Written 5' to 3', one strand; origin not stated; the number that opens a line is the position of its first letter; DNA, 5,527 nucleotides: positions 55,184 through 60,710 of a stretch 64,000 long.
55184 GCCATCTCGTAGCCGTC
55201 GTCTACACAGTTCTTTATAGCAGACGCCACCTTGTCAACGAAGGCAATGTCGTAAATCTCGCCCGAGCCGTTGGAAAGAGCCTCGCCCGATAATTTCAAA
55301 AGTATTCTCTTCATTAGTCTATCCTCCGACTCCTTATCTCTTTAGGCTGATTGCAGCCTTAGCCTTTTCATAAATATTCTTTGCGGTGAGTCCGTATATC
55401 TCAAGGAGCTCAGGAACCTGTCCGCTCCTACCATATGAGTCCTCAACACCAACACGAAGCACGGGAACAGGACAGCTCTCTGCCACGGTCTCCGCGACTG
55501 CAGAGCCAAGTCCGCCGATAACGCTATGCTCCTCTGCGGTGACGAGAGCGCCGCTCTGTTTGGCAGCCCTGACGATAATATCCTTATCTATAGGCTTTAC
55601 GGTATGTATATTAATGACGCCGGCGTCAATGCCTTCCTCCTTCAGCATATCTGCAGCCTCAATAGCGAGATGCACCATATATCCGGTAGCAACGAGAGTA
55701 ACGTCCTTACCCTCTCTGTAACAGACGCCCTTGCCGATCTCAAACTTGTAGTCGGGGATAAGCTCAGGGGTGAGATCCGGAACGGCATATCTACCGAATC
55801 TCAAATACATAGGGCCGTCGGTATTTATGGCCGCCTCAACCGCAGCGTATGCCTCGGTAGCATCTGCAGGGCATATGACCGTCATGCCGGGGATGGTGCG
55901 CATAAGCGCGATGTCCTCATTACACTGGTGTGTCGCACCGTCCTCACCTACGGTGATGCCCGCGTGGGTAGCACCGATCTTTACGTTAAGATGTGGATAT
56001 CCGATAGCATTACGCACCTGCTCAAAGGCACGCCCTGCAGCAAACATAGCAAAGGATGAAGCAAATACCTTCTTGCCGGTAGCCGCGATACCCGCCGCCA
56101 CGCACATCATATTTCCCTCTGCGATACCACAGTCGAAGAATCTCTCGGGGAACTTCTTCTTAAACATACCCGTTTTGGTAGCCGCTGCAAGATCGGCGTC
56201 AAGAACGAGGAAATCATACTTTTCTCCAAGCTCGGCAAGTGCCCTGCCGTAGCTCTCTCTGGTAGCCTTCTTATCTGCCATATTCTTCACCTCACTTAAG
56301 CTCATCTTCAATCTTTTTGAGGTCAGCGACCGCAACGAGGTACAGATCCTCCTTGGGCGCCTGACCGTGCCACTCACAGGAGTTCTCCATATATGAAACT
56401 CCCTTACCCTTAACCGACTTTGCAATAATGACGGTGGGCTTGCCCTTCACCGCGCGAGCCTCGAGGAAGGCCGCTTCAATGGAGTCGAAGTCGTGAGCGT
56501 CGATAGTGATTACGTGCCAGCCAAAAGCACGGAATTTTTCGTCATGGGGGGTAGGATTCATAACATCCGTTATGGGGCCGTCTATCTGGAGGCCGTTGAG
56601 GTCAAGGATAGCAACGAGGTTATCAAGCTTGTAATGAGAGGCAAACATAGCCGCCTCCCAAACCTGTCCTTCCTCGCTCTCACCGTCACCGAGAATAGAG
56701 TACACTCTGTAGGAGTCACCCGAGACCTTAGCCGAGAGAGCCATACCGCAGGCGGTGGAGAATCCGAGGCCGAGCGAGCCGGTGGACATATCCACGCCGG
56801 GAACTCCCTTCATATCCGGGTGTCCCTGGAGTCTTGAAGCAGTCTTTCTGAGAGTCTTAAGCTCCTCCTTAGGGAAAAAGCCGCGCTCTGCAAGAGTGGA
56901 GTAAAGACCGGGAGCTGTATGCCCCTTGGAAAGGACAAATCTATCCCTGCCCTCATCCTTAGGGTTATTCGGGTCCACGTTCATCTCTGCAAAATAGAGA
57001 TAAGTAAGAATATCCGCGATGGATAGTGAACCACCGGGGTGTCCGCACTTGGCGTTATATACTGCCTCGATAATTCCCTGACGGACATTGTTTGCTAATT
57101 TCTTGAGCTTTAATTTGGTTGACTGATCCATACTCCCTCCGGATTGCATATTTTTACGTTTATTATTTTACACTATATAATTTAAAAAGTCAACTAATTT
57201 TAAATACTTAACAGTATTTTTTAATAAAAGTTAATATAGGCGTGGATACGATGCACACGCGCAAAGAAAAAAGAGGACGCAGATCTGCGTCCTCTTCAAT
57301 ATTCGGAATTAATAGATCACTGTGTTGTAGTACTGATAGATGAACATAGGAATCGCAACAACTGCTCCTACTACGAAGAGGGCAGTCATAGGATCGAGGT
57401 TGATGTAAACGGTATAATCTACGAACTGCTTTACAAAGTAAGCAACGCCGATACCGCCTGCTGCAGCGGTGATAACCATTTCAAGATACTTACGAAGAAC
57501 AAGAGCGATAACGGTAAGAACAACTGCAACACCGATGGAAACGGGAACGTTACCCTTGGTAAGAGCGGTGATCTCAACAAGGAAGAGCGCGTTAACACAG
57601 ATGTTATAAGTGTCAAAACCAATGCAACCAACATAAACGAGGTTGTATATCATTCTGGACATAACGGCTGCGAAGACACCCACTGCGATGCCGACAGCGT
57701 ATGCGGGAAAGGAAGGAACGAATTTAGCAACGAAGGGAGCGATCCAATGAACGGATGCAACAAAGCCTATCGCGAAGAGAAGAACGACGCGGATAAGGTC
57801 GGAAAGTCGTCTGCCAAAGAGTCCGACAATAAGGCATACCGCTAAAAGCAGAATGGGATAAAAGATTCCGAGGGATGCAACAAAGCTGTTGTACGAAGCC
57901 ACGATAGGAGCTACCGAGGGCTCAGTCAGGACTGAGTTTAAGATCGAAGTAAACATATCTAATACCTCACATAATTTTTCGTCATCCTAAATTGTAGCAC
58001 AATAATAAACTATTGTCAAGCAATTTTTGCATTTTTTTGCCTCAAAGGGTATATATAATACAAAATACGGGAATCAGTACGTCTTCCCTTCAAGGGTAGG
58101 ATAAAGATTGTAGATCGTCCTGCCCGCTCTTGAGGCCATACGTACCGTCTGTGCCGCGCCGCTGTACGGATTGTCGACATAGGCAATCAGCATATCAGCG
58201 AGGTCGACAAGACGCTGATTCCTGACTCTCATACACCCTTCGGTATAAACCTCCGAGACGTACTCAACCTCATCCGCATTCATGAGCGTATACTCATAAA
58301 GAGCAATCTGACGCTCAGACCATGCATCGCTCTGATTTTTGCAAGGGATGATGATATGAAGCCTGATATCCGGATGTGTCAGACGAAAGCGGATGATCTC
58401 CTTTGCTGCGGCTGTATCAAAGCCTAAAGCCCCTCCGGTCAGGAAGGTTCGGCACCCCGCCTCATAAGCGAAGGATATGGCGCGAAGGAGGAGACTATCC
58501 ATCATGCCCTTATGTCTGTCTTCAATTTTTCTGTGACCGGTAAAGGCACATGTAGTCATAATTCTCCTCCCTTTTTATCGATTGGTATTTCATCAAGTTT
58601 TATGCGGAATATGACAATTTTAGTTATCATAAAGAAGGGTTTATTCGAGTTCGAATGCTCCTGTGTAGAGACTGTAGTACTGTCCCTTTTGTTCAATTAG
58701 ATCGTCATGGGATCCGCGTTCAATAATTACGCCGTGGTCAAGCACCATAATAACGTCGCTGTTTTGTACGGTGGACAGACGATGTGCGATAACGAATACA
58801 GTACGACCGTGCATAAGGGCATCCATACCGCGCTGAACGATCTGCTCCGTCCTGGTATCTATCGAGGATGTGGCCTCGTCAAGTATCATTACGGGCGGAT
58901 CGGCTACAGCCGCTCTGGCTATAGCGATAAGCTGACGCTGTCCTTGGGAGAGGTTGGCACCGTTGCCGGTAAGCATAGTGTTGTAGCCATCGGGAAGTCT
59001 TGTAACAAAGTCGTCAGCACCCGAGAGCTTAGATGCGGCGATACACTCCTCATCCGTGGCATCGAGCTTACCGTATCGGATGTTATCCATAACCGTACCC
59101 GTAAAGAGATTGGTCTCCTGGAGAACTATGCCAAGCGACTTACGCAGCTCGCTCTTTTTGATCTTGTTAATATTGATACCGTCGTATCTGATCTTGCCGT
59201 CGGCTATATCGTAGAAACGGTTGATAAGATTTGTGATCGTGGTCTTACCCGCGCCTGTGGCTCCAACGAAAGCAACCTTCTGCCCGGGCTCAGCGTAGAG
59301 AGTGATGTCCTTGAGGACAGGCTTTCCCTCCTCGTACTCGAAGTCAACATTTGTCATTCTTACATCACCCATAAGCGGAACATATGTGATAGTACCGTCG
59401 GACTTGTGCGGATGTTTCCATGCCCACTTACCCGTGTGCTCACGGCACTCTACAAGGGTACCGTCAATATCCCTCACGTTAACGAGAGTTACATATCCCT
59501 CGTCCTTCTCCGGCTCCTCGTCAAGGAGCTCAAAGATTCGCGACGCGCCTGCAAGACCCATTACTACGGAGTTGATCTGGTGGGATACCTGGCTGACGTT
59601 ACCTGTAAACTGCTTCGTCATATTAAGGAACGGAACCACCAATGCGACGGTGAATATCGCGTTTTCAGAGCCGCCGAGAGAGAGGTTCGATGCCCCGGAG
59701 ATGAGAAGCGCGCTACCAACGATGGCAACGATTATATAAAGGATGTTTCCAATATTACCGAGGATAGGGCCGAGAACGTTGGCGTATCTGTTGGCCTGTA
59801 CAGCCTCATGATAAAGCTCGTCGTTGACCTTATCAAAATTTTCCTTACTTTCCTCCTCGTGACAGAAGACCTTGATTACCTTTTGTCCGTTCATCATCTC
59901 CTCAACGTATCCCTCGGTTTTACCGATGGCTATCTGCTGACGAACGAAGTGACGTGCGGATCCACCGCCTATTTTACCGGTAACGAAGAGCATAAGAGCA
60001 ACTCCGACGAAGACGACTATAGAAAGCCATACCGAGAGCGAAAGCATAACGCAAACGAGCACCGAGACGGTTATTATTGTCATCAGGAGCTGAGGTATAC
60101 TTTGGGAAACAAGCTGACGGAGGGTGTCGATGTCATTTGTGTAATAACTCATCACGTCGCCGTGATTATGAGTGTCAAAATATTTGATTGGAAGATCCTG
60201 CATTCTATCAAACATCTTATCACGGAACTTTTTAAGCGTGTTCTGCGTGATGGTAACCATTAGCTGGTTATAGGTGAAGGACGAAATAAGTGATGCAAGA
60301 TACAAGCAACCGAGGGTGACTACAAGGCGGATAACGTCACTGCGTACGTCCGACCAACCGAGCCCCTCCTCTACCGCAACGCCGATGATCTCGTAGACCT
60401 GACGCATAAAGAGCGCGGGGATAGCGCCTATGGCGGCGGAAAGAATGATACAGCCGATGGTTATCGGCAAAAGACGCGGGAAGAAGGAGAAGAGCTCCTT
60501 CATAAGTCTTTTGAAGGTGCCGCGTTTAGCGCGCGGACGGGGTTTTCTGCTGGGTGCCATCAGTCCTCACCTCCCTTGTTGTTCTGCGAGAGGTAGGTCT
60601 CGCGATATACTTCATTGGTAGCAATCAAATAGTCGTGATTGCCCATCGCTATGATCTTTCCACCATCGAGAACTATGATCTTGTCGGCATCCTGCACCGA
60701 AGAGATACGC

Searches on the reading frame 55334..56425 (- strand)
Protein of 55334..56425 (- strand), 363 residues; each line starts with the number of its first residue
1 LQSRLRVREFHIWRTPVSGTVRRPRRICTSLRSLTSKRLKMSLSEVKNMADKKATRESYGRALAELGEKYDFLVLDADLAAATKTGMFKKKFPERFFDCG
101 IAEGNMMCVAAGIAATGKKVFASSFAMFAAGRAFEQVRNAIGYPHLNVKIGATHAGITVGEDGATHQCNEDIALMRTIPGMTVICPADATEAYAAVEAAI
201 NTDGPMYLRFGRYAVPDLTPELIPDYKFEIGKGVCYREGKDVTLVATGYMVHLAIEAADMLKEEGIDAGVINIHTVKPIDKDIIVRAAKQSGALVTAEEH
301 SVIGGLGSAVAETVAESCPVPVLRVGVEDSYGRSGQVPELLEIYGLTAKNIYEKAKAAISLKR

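Call 87: search_protein_families(library=pfam, proteins=[window:55334-56425:-], max_evalue=0.00001)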
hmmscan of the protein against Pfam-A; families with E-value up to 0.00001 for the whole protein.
window:55334-56425:- (363 aa): 4 families
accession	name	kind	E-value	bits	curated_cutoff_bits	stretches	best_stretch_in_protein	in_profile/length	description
PF02779.29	Transket_pyr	-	4.5e-42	144.1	27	1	52-215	2-172/174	Transketolase, pyrimidine binding domain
PF02780.25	Transketolase_C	-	2.3e-36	124.9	25.9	1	231-351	1-124/124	Transketolase, C-terminal domain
PF22613.1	Transketolase_C_1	-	1.4e-07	32.1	27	1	239-347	11-113/113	Transketolase-like TK C-terminal domain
PF17147.9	PFOR_II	-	6.4e-07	30.1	27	1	241-315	2-76/102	Pyruvate:ferredoxin oxidoreductase core domain II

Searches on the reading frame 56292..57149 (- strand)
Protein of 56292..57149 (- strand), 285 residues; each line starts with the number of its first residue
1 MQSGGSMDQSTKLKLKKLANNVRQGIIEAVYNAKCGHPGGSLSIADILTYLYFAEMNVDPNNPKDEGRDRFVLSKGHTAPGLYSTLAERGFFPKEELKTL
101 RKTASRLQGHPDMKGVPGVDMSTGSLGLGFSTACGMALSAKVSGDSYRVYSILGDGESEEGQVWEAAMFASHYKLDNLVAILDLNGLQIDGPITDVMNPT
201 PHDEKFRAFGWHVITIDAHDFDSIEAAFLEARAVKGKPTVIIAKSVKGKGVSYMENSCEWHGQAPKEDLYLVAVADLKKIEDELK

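Call 87: search_protein_families(library=pfam, proteins=[window:56292-57149:-], max_evalue=0.00001)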
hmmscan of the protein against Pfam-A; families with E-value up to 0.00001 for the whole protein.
window:56292-57149:- (285 aa): 4 families
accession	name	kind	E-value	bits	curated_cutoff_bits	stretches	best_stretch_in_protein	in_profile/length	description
PF00456.26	Transketolase_N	-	9.9e-58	196.1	22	1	16-268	3-266/334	Transketolase, thiamine diphosphate binding domain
PF13292.11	DXP_synthase_N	-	2.3e-11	43.9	21.2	1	10-193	13-179/274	1-deoxy-D-xylulose-5-phosphate synthase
PF09364.15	XFP_N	-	6.1e-08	32.3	23.7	1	114-228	130-244/364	XFP N-terminal domain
PF00676.26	E1_dh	-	1e-07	31.7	22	1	122-241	99-220/300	Dehydrogenase E1 component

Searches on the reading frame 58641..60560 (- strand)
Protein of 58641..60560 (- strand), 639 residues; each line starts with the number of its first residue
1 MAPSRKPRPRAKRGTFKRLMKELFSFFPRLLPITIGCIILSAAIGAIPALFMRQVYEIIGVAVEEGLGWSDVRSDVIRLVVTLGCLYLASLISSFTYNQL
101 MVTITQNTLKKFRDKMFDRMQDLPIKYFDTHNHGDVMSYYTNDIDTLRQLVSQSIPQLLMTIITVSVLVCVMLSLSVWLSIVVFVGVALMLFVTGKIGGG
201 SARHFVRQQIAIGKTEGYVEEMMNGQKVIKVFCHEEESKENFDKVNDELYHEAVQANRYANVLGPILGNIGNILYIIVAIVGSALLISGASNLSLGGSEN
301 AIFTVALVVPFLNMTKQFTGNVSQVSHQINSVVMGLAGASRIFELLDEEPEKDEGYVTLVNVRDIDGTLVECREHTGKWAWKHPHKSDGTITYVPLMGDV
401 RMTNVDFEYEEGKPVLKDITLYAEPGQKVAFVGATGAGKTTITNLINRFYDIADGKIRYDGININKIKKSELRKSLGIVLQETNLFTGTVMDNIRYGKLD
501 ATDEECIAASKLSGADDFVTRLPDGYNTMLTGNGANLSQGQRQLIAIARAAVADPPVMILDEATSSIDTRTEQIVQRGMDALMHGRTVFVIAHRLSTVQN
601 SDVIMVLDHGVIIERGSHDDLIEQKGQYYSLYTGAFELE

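Call 87: search_protein_families(library=pfam, proteins=[window:58641-60560:-], max_evalue=0.00001)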
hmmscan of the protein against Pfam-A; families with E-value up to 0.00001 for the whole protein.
window:58641-60560:- (639 aa): 2 families
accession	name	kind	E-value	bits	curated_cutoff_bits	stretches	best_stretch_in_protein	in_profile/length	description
PF00664.28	ABC_membrane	-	1.6e-42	146.5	28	1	34-293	4-257/274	ABC transporter transmembrane region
PF00005.33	ABC_tran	-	1.8e-28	100.3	25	1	416-565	1-137/137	ABC transporter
